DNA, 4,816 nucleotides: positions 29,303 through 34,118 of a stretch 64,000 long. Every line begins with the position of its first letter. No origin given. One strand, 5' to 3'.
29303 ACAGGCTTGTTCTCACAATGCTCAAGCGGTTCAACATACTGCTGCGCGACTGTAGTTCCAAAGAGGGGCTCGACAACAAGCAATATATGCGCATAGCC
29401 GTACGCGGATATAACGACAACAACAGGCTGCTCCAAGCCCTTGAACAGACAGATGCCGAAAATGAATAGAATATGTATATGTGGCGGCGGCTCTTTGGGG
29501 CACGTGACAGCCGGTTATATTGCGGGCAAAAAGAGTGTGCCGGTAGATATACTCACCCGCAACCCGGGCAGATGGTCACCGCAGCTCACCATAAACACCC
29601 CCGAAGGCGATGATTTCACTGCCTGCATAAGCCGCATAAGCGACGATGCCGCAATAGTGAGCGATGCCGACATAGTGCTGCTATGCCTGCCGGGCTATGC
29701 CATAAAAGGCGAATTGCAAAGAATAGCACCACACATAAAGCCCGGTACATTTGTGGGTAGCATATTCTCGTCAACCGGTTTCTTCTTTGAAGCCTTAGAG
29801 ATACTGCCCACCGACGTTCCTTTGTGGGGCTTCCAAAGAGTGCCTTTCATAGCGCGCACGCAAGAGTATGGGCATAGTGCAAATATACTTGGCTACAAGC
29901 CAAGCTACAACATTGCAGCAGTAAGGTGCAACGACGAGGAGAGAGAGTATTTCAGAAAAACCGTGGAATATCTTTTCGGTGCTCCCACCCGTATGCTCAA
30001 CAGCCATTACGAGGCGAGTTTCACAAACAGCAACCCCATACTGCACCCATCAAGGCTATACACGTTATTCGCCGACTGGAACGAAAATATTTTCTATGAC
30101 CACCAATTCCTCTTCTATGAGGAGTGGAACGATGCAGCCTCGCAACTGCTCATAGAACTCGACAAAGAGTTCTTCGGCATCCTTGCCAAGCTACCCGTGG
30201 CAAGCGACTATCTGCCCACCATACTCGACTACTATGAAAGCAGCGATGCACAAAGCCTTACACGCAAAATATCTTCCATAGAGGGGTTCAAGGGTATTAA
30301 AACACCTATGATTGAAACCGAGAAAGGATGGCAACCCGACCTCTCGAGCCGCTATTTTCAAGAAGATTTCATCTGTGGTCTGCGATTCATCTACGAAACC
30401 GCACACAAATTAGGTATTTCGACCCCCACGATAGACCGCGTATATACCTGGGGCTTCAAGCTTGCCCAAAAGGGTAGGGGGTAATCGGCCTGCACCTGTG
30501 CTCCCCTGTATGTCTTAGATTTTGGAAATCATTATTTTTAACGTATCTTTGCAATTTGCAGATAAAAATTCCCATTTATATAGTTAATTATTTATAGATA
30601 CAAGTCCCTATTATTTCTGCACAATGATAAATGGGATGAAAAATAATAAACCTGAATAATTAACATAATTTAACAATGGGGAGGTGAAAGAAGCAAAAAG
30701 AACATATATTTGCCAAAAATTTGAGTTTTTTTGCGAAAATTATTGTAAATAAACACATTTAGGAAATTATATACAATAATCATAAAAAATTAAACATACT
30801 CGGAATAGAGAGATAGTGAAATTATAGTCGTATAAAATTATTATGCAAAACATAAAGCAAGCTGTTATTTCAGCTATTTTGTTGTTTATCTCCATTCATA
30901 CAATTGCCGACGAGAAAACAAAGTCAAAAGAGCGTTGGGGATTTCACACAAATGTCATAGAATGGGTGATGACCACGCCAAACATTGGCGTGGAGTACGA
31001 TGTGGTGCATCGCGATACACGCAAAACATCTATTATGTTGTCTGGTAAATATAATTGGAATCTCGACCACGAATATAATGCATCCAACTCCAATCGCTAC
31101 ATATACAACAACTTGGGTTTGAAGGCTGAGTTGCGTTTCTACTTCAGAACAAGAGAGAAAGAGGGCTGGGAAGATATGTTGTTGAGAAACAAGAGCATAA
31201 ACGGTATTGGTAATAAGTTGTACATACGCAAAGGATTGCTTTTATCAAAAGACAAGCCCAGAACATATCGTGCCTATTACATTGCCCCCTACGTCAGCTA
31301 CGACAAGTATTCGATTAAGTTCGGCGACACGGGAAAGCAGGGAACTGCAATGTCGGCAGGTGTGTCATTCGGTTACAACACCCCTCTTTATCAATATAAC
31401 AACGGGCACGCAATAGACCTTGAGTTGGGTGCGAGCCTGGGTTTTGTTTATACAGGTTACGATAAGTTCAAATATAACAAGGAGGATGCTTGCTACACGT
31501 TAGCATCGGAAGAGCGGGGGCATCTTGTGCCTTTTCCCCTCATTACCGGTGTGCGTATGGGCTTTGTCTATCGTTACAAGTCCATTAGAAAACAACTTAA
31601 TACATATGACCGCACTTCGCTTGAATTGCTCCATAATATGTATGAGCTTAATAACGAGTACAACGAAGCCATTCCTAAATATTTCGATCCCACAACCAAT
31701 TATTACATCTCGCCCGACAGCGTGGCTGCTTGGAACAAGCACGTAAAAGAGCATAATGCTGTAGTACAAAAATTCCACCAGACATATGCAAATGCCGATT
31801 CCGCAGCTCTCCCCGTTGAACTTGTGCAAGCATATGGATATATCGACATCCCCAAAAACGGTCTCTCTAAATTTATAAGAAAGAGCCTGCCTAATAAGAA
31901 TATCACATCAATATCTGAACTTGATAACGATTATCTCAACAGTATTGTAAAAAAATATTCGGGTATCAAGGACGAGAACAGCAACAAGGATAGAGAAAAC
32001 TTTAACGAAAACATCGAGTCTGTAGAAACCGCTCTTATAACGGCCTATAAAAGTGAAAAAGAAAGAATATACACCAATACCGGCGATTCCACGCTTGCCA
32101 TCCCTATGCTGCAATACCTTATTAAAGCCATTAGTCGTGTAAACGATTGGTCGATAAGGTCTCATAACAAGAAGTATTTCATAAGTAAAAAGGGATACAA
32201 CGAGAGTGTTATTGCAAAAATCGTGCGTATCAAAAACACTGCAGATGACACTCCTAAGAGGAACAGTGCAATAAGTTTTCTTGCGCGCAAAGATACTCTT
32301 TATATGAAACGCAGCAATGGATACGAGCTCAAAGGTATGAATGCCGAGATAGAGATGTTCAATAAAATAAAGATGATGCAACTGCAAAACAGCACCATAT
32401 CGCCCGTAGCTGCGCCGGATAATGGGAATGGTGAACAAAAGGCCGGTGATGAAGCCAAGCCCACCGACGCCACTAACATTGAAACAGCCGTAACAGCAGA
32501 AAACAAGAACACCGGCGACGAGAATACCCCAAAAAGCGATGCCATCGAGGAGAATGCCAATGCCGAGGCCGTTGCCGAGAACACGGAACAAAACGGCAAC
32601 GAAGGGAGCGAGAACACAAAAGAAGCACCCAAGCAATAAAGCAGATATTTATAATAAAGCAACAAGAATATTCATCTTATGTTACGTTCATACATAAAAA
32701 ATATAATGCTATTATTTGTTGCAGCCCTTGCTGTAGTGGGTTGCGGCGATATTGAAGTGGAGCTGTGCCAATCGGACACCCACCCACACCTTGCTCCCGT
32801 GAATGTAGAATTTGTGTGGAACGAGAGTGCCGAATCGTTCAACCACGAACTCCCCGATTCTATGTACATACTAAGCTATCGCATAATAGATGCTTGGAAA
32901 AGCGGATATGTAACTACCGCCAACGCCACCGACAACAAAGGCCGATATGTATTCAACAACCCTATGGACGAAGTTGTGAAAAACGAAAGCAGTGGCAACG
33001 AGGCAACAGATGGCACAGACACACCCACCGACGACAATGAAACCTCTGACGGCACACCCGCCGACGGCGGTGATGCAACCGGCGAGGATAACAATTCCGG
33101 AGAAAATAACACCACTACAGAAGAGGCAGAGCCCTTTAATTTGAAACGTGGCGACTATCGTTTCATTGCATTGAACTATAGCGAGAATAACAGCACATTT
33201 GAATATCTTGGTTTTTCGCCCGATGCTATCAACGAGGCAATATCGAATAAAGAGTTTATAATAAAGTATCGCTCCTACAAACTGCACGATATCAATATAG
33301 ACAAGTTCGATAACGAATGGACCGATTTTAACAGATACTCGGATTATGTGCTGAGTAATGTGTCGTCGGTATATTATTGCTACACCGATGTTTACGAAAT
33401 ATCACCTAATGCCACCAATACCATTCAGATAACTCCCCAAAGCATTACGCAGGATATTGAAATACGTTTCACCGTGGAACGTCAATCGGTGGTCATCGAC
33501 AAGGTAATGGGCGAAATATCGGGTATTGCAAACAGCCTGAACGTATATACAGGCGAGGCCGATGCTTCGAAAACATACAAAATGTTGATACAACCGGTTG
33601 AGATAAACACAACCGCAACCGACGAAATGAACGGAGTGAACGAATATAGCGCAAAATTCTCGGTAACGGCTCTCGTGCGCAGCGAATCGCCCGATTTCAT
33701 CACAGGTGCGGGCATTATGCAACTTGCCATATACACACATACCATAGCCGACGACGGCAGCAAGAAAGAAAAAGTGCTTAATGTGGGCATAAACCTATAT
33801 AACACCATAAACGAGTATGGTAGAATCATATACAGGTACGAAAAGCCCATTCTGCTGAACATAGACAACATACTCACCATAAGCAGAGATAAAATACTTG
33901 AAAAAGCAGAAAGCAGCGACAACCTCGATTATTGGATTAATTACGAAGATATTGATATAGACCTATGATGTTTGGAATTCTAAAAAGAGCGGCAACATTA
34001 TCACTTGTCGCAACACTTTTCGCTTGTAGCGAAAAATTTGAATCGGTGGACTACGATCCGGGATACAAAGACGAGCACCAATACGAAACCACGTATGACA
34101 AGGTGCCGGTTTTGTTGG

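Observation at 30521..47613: Eight-gene, all-exported envelope locus with two DUF3575-headed halves; the second half replaces pilins with the giant repeat protein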

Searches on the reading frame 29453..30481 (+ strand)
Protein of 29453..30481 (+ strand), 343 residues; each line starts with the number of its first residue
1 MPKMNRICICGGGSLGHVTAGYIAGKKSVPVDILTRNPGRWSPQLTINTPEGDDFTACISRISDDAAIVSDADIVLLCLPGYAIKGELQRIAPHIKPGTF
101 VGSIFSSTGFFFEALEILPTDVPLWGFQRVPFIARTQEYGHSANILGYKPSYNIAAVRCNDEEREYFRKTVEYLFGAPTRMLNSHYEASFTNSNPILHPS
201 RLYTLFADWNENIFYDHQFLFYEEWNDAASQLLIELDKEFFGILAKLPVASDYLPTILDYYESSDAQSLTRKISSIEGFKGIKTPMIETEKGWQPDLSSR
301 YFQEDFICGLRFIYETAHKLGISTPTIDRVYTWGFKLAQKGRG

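Call 81: search_protein_families(library=pfam, proteins=[window:29453-30481:+], max_evalue=0.00001)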
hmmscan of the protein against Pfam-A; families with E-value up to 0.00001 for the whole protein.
window:29453-30481:+ (343 aa): 2 families
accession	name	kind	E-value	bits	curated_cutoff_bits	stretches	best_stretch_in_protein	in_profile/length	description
PF02317.23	Octopine_DH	-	2.3e-31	109.2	30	1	183-334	3-146/150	NAD/NADP octopine/nopaline dehydrogenase, alpha-helical domain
PF02558.23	ApbA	-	3.1e-06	27.3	22.2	1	7-103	1-98/150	Ketopantoate reductase PanE/ApbA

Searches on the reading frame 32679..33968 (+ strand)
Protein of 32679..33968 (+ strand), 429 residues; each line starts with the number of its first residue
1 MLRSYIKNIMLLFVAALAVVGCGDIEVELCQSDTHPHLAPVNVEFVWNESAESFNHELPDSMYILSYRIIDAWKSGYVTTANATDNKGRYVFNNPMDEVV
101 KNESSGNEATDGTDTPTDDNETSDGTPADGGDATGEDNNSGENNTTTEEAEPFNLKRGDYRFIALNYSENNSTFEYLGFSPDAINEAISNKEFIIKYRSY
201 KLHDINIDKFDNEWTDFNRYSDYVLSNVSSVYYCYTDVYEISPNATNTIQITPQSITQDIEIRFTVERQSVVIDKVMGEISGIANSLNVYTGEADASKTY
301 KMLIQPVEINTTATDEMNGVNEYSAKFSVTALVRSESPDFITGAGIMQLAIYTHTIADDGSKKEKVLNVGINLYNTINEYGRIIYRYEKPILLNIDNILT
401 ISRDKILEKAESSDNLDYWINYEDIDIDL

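Call 4: search_protein_families(library=pfam, proteins=[window:32679-33968:+], max_evalue=0.01)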
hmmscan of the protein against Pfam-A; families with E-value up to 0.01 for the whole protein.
window:32679-33968:+ (429 aa): 1 family
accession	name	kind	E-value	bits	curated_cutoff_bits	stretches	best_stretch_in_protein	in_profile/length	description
PF17145.10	DUF5119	-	3.5e-06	27.4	27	1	142-298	48-185/191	Domain of unknown function (DUF5119)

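Call 5: search_protein_families(library=ncbifam, proteins=[window:32679-33968:+], max_evalue=0.01)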
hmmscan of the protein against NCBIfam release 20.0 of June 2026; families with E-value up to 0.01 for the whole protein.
window:32679-33968:+ (429 aa): 0 families

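Call 67: search_solved_structures(query=A7, max_evalue=1, show_alignments=1)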
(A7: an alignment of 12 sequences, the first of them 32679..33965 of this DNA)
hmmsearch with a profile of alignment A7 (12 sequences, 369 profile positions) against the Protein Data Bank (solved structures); distinct sequences matched with E-value up to 1: 1.
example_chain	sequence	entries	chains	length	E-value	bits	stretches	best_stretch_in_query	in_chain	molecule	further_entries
4cj2_C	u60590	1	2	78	0.2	13.9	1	32-62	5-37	AFFITIN H4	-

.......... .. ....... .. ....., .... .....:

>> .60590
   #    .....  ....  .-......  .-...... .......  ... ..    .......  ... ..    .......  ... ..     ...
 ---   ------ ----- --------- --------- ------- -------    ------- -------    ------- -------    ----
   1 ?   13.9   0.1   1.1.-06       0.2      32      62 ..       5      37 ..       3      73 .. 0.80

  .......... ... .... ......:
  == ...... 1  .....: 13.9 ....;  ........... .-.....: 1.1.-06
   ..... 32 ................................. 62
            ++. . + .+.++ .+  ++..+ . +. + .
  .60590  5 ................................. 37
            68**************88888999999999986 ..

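Call 68: search_protein_families(library=pfam, alignment_id=A7, max_evalue=0.1)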
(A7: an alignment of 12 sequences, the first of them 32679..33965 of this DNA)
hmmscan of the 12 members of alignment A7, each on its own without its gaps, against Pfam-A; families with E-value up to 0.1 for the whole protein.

A. member 1, window:32679-33965:+ (429 aa): 2 families
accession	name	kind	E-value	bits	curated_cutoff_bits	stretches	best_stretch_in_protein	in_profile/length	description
PF17145.10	DUF5119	-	3.5e-06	27.4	27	1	142-298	48-185/191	Domain of unknown function (DUF5119)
PF16392.11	DUF5001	-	0.058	13.9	23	0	222-267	25-71/86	Ig-like domain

B. families by the number of members that match (of 12 scanned): 4 families
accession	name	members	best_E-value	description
PF17145.10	DUF5119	9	5.6e-07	Domain of unknown function (DUF5119)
PF05887.16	Trypan_PARP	1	0.028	Procyclic acidic repetitive protein (PARP)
PF16392.11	DUF5001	1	0.058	Ig-like domain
PF10298.14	WhiA_N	1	0.095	WhiA N-terminal LAGLIDADG-like domain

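Call 98: search_protein_families(library=ncbifam, alignment_id=A7, max_evalue=1)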
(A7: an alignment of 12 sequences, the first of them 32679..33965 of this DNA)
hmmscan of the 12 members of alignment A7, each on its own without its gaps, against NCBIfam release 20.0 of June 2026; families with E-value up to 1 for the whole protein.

A. member 1, window:32679-33965:+ (429 aa): 0 families

B. families by the number of members that match (of 12 scanned): 4 families
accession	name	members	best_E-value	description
NF050142.1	PG1828_fam_lipo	2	0.019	PG1828 family lipoprotein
NF009928.0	PRK13389.1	1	0.00084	UTP--glucose-1-phosphate uridylyltransferase GalU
NF008601.2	PRK11569.1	1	0.024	glyoxylate bypass operon transcriptional repressor IclR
NF008082.0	PRK10819.1-3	1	0.26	TonB system transport protein TonB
